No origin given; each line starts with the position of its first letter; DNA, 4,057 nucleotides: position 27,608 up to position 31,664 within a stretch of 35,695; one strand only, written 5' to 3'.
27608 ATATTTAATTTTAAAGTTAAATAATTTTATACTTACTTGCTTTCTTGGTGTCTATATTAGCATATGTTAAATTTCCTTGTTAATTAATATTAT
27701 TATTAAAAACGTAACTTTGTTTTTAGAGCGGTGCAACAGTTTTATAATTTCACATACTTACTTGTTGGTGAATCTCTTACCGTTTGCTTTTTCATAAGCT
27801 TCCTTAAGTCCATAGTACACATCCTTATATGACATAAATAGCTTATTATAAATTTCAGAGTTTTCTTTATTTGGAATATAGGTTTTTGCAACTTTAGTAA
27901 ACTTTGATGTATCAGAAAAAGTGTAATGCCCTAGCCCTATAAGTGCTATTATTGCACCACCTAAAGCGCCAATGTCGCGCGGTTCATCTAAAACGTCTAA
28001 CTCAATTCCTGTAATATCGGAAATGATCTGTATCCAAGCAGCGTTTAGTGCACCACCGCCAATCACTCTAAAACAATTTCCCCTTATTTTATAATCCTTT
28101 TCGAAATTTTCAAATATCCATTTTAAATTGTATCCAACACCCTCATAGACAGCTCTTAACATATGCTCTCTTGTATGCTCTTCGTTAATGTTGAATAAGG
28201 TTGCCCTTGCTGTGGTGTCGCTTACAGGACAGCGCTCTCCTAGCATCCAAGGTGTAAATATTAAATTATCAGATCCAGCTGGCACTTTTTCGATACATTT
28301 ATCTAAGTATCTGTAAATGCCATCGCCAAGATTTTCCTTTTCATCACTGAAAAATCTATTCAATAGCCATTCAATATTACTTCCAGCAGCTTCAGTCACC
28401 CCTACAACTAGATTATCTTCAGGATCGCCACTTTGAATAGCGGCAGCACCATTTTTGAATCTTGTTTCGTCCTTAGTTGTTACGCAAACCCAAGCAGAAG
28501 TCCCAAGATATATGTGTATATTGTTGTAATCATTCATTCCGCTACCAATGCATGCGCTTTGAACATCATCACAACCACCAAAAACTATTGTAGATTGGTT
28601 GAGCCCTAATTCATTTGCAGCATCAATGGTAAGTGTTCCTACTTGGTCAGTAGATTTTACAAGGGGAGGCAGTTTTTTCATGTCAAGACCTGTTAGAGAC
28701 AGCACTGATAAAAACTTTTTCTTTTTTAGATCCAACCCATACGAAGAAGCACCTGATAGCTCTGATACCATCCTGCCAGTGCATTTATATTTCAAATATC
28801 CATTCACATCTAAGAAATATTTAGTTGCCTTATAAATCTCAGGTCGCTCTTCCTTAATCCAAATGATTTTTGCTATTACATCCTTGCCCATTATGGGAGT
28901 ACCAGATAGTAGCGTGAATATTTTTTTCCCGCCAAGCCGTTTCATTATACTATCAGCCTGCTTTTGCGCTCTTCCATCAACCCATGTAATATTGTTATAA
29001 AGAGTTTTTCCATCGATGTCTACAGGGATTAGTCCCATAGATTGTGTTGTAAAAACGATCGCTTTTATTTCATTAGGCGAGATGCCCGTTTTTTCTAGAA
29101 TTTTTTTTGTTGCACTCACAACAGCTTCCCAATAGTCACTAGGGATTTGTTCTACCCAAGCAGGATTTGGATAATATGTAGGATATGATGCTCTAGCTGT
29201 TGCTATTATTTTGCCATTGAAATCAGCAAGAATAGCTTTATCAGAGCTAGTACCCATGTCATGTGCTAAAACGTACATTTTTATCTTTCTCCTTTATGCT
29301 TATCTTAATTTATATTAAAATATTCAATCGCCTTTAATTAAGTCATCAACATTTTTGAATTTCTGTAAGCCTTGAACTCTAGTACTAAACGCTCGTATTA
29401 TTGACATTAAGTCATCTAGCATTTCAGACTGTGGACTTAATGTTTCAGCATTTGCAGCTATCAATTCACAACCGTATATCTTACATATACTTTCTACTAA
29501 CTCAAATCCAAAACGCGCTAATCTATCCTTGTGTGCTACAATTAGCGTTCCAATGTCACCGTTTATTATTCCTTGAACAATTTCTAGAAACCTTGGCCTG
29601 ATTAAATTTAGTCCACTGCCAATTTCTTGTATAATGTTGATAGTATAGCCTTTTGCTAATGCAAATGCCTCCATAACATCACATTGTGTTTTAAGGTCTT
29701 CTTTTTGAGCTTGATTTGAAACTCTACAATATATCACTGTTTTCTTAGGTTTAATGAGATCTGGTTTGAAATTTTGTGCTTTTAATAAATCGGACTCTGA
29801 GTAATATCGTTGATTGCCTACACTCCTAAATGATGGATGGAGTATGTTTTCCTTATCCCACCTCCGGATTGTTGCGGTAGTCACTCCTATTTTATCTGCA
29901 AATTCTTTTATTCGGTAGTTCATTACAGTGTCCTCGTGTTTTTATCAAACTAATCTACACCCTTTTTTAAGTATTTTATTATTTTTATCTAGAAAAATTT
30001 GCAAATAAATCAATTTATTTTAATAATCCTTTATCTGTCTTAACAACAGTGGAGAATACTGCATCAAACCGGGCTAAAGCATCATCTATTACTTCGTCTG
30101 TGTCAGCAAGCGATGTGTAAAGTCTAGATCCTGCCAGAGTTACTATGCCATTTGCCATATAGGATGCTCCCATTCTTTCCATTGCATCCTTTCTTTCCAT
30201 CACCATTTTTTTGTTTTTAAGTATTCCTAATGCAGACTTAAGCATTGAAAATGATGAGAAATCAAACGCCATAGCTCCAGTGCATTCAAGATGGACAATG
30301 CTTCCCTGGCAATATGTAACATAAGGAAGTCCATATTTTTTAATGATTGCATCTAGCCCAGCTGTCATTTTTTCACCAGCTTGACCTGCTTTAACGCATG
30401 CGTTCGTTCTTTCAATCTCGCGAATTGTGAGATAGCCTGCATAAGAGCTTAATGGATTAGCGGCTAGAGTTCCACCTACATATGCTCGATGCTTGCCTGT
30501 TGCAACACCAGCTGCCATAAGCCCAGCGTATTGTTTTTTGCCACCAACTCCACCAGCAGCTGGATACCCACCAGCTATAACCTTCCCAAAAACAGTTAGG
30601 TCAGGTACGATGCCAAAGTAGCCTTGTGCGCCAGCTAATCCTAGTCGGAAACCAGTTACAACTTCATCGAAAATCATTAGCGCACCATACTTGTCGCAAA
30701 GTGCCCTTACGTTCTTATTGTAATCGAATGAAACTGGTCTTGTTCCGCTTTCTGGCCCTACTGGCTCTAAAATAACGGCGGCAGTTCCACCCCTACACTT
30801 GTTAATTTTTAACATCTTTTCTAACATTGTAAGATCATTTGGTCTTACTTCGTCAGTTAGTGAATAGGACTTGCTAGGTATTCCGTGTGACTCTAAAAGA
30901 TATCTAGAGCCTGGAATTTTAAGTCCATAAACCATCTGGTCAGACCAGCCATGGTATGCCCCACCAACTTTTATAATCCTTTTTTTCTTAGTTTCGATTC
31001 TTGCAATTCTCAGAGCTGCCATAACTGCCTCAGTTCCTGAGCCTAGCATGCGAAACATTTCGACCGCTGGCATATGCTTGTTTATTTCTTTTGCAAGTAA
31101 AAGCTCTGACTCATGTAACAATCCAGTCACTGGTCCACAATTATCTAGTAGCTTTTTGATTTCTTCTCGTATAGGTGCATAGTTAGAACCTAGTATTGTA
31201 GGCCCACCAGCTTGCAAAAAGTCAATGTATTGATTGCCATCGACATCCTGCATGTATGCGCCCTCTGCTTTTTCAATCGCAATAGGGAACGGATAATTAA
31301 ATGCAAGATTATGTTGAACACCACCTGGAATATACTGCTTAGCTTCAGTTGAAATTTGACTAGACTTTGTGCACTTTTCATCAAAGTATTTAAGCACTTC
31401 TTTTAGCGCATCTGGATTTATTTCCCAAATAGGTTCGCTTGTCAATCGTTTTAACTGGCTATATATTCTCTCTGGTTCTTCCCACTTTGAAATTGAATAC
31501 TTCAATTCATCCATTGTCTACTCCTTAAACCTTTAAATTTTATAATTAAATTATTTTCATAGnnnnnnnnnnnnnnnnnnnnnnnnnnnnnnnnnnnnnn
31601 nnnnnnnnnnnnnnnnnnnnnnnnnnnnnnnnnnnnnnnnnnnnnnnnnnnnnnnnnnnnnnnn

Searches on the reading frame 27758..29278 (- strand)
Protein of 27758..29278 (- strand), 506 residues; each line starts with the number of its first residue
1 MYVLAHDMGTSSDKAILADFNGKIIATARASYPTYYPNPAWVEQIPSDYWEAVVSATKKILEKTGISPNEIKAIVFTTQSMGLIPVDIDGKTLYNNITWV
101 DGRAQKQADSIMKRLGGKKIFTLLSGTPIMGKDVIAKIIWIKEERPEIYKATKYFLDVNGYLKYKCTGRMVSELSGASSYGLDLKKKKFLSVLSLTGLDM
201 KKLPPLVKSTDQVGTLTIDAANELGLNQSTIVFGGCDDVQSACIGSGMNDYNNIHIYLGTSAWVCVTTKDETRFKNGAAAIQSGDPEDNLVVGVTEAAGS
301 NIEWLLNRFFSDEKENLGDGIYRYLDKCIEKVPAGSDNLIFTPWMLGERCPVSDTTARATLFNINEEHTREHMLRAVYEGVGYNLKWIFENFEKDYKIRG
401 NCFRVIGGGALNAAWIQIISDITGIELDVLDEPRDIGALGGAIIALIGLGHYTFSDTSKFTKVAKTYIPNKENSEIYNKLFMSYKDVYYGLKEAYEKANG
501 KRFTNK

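Call 74: search_protein_families(library=pfam, proteins=[window:27758-29278:-], max_evalue=0.00001)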
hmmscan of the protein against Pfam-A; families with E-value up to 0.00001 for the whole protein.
window:27758-29278:- (506 aa): 2 families
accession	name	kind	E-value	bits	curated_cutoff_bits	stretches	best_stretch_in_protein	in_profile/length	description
PF00370.27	FGGY_N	-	2.1e-53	181.9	28.8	1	2-245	1-245/245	FGGY family of carbohydrate kinases, N-terminal domain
PF02782.22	FGGY_C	-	6.5e-28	98.3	27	1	257-447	4-196/198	FGGY family of carbohydrate kinases, C-terminal domain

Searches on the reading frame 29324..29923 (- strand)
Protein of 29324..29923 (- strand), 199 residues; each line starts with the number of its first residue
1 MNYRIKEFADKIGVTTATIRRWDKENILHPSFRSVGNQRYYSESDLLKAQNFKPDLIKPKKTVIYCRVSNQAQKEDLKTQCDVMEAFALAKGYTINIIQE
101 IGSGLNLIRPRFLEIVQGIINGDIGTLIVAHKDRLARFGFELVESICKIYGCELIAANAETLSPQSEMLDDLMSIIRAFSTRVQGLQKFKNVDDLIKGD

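Call 12: search_protein_families(library=pfam, proteins=[window:29324-29923:-], max_evalue=1)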
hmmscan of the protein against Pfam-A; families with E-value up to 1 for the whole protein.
window:29324-29923:- (199 aa): 6 families
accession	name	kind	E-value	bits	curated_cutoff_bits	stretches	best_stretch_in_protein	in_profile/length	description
PF00239.26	Resolvase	-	3.9e-17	63.2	23.3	1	63-182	2-126/145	Resolvase, N terminal domain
PF13411.12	MerR_1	-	4.2e-12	46.4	21.6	1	3-50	1-47/69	MerR HTH family regulatory protein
PF00376.29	MerR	-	4.2e-11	42.9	28.2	1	4-41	1-38/38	MerR family regulatory protein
PF12728.13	HTH_17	-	1.1e-05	26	27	1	3-48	2-45/51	Helix-turn-helix domain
PF01381.28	HTH_3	-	0.011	16.1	23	1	2-22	9-29/55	Helix-turn-helix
PF13443.12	HTH_26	-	0.021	15.5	22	0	2-26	10-34/63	Cro/C1-type HTH DNA-binding domain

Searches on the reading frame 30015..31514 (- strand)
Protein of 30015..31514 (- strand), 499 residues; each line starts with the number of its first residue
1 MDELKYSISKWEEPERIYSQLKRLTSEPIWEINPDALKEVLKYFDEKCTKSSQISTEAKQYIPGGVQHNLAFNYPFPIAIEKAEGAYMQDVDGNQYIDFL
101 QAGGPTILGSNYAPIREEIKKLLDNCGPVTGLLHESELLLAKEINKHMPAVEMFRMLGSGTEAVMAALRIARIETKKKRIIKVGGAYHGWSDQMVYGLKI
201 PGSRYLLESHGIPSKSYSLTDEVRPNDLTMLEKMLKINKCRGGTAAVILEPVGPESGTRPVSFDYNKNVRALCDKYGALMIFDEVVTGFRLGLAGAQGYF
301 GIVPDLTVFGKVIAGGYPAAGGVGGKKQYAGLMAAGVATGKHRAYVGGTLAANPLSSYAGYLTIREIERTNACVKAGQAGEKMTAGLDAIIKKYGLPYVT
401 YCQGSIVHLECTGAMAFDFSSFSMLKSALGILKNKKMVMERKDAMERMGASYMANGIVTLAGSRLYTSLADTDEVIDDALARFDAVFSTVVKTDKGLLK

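Call 9: find_encoding_contigs(protein=window:30015-31514:-, flank=10000, max_places=10)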
Protein window:30015-31514:- (499 aa): 1 contig read that carries it; 1 place shown.
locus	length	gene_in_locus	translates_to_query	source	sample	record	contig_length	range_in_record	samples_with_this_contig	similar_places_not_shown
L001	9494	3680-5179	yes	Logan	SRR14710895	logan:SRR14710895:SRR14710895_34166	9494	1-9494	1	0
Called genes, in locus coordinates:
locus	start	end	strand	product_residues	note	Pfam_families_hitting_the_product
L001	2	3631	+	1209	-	?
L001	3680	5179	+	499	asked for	PF00202:Aminotran_3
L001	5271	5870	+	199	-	PF00376:MerR, PF13411:MerR_1, PF00239:Resolvase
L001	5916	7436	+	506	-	PF00370:FGGY_N, PF02782:FGGY_C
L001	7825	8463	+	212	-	PF00596:Aldolase_II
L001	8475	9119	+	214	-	PF00596:Aldolase_II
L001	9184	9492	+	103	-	?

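Call 74: search_protein_families(library=pfam, proteins=[window:30015-31514:-], max_evalue=0.00001)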
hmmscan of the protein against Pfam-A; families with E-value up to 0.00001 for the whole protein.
window:30015-31514:- (499 aa): 1 family
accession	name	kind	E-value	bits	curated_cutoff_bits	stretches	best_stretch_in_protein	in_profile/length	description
PF00202.27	Aminotran_3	-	2.9e-53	181.5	30.5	1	75-415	8-354/403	Aminotransferase class-III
